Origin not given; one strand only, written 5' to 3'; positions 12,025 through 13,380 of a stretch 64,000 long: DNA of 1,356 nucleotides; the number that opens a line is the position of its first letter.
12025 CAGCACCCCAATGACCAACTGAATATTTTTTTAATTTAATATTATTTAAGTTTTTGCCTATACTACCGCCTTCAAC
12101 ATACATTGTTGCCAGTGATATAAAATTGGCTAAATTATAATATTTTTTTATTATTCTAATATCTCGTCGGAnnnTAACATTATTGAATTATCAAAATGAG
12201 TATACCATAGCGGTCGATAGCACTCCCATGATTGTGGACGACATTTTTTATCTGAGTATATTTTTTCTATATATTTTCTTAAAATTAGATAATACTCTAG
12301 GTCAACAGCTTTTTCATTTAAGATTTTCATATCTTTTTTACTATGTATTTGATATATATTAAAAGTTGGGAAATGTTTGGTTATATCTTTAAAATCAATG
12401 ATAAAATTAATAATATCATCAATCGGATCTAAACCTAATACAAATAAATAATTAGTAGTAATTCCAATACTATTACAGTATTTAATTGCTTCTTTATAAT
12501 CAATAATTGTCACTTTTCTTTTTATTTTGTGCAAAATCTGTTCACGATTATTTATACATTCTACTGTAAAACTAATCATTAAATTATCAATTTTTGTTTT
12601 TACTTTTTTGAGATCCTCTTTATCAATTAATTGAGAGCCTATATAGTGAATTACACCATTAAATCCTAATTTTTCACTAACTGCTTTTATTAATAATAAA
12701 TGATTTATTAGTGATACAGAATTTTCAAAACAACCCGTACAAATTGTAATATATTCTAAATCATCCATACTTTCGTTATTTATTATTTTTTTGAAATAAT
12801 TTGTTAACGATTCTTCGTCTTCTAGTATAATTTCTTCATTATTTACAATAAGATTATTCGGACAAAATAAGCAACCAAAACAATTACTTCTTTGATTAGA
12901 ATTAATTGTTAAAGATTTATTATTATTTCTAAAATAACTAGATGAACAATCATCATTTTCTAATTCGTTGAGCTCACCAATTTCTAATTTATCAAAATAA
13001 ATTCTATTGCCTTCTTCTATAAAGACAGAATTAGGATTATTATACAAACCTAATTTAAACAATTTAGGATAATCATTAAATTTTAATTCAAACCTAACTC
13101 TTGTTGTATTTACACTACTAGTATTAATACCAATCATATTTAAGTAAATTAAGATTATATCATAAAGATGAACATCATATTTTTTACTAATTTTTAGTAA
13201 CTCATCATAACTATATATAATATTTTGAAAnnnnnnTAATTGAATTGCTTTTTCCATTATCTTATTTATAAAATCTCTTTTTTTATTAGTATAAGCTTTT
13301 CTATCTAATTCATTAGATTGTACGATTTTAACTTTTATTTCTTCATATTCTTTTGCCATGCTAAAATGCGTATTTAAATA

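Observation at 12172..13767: GrpB nucleotidyltransferase-fold domain fused to an unknown Cys-triad domain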

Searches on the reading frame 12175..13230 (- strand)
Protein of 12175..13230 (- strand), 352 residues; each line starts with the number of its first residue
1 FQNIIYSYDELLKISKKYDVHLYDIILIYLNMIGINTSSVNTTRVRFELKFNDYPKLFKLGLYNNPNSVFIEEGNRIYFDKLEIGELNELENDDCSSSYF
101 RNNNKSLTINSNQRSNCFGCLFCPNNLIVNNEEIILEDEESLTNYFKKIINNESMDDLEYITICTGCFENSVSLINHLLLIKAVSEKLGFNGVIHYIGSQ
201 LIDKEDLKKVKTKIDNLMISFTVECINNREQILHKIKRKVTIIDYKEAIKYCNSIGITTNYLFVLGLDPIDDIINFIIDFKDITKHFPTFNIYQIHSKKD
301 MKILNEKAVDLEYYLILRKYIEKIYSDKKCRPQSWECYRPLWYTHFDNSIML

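Call 6: search_solved_structures(query=window:12175-13230:-, max_evalue=10, show_alignments=2)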
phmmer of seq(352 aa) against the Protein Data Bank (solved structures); distinct sequences matched with E-value up to 10: 1.
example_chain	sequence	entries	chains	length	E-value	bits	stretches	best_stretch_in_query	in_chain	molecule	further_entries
3ifq_A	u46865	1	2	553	1.5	11.1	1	120-207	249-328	plakoglobin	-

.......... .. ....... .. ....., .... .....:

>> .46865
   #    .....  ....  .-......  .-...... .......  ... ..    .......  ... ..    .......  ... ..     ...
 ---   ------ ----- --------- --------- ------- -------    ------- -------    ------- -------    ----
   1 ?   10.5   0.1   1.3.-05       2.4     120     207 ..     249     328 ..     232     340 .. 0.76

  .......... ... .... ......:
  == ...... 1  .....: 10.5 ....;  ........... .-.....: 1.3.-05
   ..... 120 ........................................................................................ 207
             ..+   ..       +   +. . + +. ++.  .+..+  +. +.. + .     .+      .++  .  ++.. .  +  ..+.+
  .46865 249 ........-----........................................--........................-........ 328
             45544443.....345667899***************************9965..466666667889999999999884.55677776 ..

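Call 11: search_solved_structures(query=A2, max_evalue=10, show_alignments=3)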
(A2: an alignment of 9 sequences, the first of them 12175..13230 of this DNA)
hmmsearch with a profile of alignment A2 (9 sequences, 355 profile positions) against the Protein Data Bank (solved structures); distinct sequences matched with E-value up to 10: 2.
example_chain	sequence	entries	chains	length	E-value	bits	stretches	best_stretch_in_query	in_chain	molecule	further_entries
9l94_c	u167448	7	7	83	0.0037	19.7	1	172-255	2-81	Large ribosomal subunit protein uL23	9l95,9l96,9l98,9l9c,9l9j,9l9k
3zoq_A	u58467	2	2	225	1.9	10.7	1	311-350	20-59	URACIL-DNA GLYCOSYLASE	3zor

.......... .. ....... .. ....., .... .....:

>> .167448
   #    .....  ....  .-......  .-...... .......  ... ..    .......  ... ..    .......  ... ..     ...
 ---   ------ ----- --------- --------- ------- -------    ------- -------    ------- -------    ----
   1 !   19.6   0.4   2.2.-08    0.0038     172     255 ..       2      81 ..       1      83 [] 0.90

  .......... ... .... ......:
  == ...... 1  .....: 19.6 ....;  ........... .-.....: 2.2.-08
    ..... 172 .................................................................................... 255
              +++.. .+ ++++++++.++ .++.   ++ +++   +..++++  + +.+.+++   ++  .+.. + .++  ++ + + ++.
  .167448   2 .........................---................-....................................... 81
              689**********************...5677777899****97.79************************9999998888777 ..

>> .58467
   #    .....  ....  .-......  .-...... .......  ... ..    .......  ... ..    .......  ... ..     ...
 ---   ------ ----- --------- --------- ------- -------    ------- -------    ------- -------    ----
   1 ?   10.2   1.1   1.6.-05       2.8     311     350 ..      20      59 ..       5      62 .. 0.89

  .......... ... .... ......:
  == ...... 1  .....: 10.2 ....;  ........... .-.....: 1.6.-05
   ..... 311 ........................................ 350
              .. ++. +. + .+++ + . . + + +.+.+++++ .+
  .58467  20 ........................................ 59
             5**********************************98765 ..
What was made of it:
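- Tried and rejected: A single sequence and a 9-sequence profile gave only chance hits to plakoglobin and uL23 (calls 6, 11).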

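Call 12: search_protein_families(library=pfam, alignment_id=A2, max_evalue=1)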
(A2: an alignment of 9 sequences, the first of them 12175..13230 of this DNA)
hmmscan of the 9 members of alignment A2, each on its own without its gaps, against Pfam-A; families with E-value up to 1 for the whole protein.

A. member 1, window:12175-13230:- (352 aa): 2 families
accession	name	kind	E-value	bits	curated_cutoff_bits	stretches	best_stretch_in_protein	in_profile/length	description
PF04055.27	Radical_SAM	-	2.1e-05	25.2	29.5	1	118-272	9-158/166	Radical SAM superfamily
PF12844.13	HTH_19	-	0.22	11.9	30.2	1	232-263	28-59/64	Helix-turn-helix domain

B. families by the number of members that match (of 9 scanned): 8 families
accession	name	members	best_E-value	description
PF04055.27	Radical_SAM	6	3.5e-06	Radical SAM superfamily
PF21616.3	Topo-V_HhH_2_2nd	1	0.065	Topoisomerase V, second (HhH)2 tandem domain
PF21705.3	p55_CTD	1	0.11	p55, C-terminal domain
PF22327.2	Nudt16-like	1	0.13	U8 snoRNA-decapping enzyme-like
PF11058.13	Ral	1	0.13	Antirestriction protein Ral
PF06940.17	DUF1287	1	0.15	Domain of unknown function (DUF1287)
PF12844.13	HTH_19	1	0.22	Helix-turn-helix domain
PF21115.3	UBA_BRSK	1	0.37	BRSK1/2 UBA domain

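Call 17: search_protein_representatives(alignment_id=A2)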
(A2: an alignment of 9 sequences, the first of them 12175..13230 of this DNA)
Query: 9 sequences, 355 profile positions. Proteins with E-value up to 0.001 (for the whole library): 337; up to 1e-10: 241; up to 1e-30: 105. The best 150 are listed.
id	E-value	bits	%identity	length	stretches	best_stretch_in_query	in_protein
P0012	1.1e-164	564.1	-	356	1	2-355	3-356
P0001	2.7e-146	503.7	-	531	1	2-350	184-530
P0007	4.2e-144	496.5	-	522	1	5-355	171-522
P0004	1.3e-133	461.9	-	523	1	6-355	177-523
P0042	5.4e-123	427.1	-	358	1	5-350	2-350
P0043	1.3e-122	425.8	-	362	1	4-355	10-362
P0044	1.5e-117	409.1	-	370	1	2-348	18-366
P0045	3.0e-116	404.9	-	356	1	2-355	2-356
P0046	5.5e-116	404.0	-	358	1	4-355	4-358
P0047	5.5e-114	397.4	-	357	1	3-355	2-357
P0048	9.1e-112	390.1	-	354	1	7-355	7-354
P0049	4.3e-111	387.9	-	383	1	3-354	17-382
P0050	2.8e-103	362.2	-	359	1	4-350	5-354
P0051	9.2e-102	357.2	-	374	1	4-350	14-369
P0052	3.5e-100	352.0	-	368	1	6-347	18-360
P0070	1.5e-85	303.9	-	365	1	2-351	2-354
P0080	1.7e-78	280.7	-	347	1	2-348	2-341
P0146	1.6e-29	119.5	-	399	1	8-327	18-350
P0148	7.3e-29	117.4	-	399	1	7-324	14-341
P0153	1.3e-26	110.1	-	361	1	16-306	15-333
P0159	3.5e-25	105.3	-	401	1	21-316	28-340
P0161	7.2e-25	104.3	-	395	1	34-322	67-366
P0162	1.1e-24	103.7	-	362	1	61-326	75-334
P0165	4.1e-24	101.8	-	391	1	103-325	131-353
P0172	2.2e-22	96.1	-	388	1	104-324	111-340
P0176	2.9e-22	95.7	-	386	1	13-321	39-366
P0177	7.0e-22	94.5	-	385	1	44-320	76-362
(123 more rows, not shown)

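Call 23: find_related_loci(query=A2, collection=genome_contigs, flank=8000)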
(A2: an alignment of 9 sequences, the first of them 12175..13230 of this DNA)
Query A2 (352 aa) in genome_contigs; peptide patterns used: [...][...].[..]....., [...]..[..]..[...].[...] (x = any residue, [..] = any of these).
155 stretches matched a pattern; 122 encode a relative of the query (tblastn E <= 1e-3); the best 80 are kept; 80 distinct loci.
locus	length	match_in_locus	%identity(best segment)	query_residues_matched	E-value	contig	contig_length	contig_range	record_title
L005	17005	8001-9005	39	15-346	4e-83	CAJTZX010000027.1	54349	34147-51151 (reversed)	MAG TPA_asm: uncultured Eubacterium sp. isolate MGBC119940 genome assembly, contig: MGBC119940.27, whole genome shotgun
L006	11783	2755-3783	36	8-351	7e-69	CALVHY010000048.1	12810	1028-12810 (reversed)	MAG: uncultured Bacilli bacterium isolate E07__bin303 genome assembly, contig: E07__k127_6711765, whole genome shotgun s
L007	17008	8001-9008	36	14-346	7e-68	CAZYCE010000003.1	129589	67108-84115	MAG TPA_asm: uncultured Gammaproteobacteria bacterium isolate binchicken_co220_61 genome assembly, contig: NODE_38_lengt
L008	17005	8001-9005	37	13-344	1e-66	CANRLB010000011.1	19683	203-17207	MAG: uncultured Bacilli bacterium isolate Lapin-011__bin94 genome assembly, contig: Lapin-011__NODE_2744_length_19683_co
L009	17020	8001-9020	35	9-343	4e-66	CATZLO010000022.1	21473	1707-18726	MAG TPA_asm: uncultured Bacilli bacterium isolate ERR9578272_bin.30_MetaWRAP_v1.3_MAG genome assembly, contig: ERZ185339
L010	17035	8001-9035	36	5-346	1e-65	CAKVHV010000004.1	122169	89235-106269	MAG: uncultured Clostridia bacterium isolate REFINED_METABAT215_TOP10_CONTIGS_1500_ASSEMBLY_K77_MERGED__Hadza_PheChl_Fib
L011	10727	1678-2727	33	4-350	6e-64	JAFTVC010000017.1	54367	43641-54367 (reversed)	MAG: Clostridia bacterium isolate RGIG4177 Roe_deer_Colon-2__c1666, whole genome shotgun sequence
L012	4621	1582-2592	35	9-342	5e-63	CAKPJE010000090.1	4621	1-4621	MAG: uncultured Bacilli bacterium isolate REFINED_METABAT215_TOP10_CONTIGS_1500_ASSEMBLY_K77_MERGED__Hadza_MoBio_hadza-I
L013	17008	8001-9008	35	14-343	1e-62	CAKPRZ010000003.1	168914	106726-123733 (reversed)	MAG: uncultured Bacilli bacterium isolate REFINED_METABAT215_TOP10_CONTIGS_1500_ASSEMBLY_K77_MERGED__Hadza_PheChl_Fiber-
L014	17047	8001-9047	29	3-348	3e-62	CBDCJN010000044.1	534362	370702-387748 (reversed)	MAG: Actinoplanes sp. isolate 255df4d8-a247-4aeb-b420-f1f5dc61c0b4 genome assembly, contig: contig_44, whole genome shot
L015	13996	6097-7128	34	9-347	2e-62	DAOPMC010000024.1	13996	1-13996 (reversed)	MAG TPA_asm: Bacilli bacterium isolate AMR_MDS_3209 NODE_4576_length_13996_cov_67.715802, whole genome shotgun sequence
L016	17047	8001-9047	30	3-349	3e-62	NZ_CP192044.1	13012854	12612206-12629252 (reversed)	Dactylosporangium sp. CA-092794 chromosome, complete genome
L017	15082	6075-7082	34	13-343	3e-62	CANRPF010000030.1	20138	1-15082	MAG: uncultured Bacilli bacterium isolate Lapin-019__bin41 genome assembly, contig: Lapin-019__NODE_1515_length_20138_co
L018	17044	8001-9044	33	3-348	3e-62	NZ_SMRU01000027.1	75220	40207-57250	Arthrobacter terricola strain JH1-1 contig27, whole genome shotgun sequence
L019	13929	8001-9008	31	13-346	4e-62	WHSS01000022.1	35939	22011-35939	MAG: Actinophytocola sp. isolate Dino_bin13 k141_648418_length_35939_cov_53.0337, whole genome shotgun sequence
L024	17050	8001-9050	34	2-348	9e-62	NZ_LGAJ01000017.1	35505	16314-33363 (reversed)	Sellimonas intestinalis strain BR72 contig_17, whole genome shotgun sequence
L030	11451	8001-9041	34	5-348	9e-60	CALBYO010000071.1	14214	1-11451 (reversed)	MAG TPA_asm: uncultured Firmicutes bacterium isolate SRR1747063_bin.14_CONCOCT_v1.1_MAG genome assembly, contig: ERZ8082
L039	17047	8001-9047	27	7-352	1e-56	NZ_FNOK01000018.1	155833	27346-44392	Saccharopolyspora shandongensis strain CGMCC 4.3530, whole genome shotgun sequence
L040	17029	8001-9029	28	9-348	2e-56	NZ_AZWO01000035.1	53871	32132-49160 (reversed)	Salinispora pacifica CNR114 B118DRAFT_scaffold_32.33_C, whole genome shotgun sequence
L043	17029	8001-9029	29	9-349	2e-56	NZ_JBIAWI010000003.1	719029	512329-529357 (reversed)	Streptomyces sp. NPDC001401 NPDC001401_121_E2.ctg-0003, whole genome shotgun sequence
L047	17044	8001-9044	28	3-348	4e-56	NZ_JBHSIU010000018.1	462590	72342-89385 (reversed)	Dactylosporangium cerinum strain CGMCC 4.7152 platanus_K_default_18, whole genome shotgun sequence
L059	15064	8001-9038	27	10-352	2e-54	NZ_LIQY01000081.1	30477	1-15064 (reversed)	Streptomyces pathocidini strain NRRL B-24287 B24287_contig_81, whole genome shotgun sequence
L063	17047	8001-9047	27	7-352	4e-54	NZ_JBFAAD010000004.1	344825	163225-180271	Streptomyces sp. NPDC023838 NPDC023838_18_H4.ctg-0004, whole genome shotgun sequence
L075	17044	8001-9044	30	6-352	1e-52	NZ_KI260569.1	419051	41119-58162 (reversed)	Treponema lecithinolyticum ATCC 700332 Scaffold81, whole genome shotgun sequence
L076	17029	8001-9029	27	13-352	1e-52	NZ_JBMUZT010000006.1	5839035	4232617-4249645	Streptomyces sp. G5(2025) contig_1, whole genome shotgun sequence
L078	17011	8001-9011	28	13-346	2e-52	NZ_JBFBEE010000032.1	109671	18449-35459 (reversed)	Streptomyces sp. NPDC093510 NPDC093510_177_H3.ctg-0032, whole genome shotgun sequence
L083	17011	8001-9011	28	13-346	2e-52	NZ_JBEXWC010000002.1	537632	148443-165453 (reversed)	Streptomyces sp. NPDC005898 NPDC005898_293_F8.ctg-0002, whole genome shotgun sequence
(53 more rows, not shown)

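Call 27: predict_structure(alignment_id=A3)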
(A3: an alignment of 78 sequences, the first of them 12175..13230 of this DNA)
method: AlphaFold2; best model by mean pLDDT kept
length: 352 residues; sequences in the alignment: 78
mean_pLDDT: 94.0   pTM: 0.92
mean pLDDT of the five models: 94.0, 93.4, 93.3, 93.3, 93.1
residues with pLDDT >= 90: 308; 70-90: 34; 50-70: 10; < 50: 0
segments of 3 or more residues with pLDDT < 50: none
pLDDT, mean of each block of 10 residues (from residue 1): 90 98 98 97 95 96 96 98 98 88 93 84 75 86 93 82 87 96 96 97 98 98 97 95 98 98 98 98 97 94 97 98 94 94 96 88
secondary structure, 60 per line:
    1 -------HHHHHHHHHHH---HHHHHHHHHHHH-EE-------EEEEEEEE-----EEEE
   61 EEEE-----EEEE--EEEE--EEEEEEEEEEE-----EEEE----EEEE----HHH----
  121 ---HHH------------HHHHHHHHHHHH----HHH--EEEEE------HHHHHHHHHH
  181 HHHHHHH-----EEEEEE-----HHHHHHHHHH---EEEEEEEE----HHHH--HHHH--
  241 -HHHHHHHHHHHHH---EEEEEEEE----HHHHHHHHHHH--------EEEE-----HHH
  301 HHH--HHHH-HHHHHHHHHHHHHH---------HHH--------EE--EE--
elements in order: H8-18 H22-33 E44-51 E57-64 E70-73 E76-79 E82-92 E98-101 E106-109 H139-150 E160-164 H171-187 E193-198 H204-213 E217-224 H229-232 H235-238 H242-254 E258-265 H270-280 E289-292 H298-303 H306-309 H311-324
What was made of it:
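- On Radical SAM superfamily: AF2 pLDDT 94 (call 27). The loop follows strand E106-109 of the model (call 27).
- Fold: the AF2 model has pLDDT 94 and pTM 0.92 (call 27).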

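Call 30: fold_search(model_id=the predicted structure, library=pdb)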
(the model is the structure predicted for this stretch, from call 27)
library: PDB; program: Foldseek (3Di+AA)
matches with E <= 10: 1390; with E <= 0.001: 21
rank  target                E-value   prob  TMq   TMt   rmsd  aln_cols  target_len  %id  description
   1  5exj                  4.1e-06  1.00  0.46  0.56   4.5       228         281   13  Crystal structure of M. tuberculosis lipoyl synthase at 1.64 A resolution (released 2016-08-10)
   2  5exi                  1.2e-05  1.00  0.45  0.55   4.7       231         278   13  Crystal structure of M. tuberculosis lipoyl synthase at 2.28 A resolution (released 2016-08-10)
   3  8trw_A                4.2e-05  1.00  0.46  0.55   4.1       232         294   13  Structure of human LIAS (released 2025-06-11)
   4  5exk_A                5.9e-05  1.00  0.45  0.51   5.0       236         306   12  Crystal structure of M. tuberculosis lipoyl synthase with 6-thiooctanoyl peptide intermediate (released 2016-08-10)
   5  9c19_B                1.2e-04  1.00  0.48  0.55   4.5       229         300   11  Structure of human LIAS (released 2025-07-09)
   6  5exk_E                1.4e-04  1.00  0.44  0.51   5.0       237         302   12  Crystal structure of M. tuberculosis lipoyl synthase with 6-thiooctanoyl peptide intermediate (released 2016-08-10)
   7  8tsk_A                1.7e-04  1.00  0.48  0.57   4.4       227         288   12  Structure of human LIAS in the presence of 5'-deoxyadenosine and octanoyl-modified peptide (released 2025-06-11)
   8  8v0j_B                2.0e-04  1.00  0.47  0.54   4.5       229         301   12  Structure of the complex between Human LIAS and H-protein in the presence of s-adenosyl-l-methionine (released 2025-08-20)
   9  5exk_C                2.6e-04  1.00  0.43  0.50   5.3       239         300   13  Crystal structure of M. tuberculosis lipoyl synthase with 6-thiooctanoyl peptide intermediate (released 2016-08-10)
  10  6xig_A                3.2e-04  1.00  0.45  0.42   5.4       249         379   17  X-ray crystal structure of MqnE from Pedobacter heparinus (released 2020-07-15)
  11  9c19_C                4.8e-04  1.00  0.47  0.56   4.5       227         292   12  Structure of human LIAS (released 2025-07-09)
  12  6xig_B                4.8e-04  1.00  0.41  0.38   4.9       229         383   18  X-ray crystal structure of MqnE from Pedobacter heparinus (released 2020-07-15)
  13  8ugo_A                5.1e-04  1.00  0.49  0.57   5.2       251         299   13  Structure of the complex between Human LIAS and H-protein in the presence of 5'-deoxyadenosine (released 2025-07-09)
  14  6efn                  5.4e-04  1.00  0.43  0.40   5.4       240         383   13  Structure of a RiPP maturase, SkfB (released 2018-10-24)
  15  5v1q_B                5.4e-04  1.00  0.40  0.33   5.1       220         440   17  Crystal structure of Streptococcus suis SuiB (released 2017-08-30)
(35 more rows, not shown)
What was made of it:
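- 12175..12897 (-): Radical-SAM-superfamily barrel core plus C-terminal tail, residues 291-531. Foldseek against PDB: LipA 5exj E 4e-6, then MqnE, SkfB, SuiB, HydE, viperin-like, BioB and PFL-AE (call 30).
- On Radical SAM superfamily: The 15 best Foldseek PDB hits, and 18 of the 21 with E <= 0.001, are rSAM enzymes, with TM (target-normalised) up to 0.57 (call 30).
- On Lipoyl synthase (top structural hit): Sequence identity is 11-14% (call 30).
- The 15 best Foldseek PDB hits, and 18 of the 21 with E <= 0.001, are rSAM enzymes, including LipA at E 4e-6 and MqnE at 17-18% identity (call 30). Viperin-like enzymes are among the structural hits (call 30). PFL-AE and anSME are among the fold matches (call 30).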
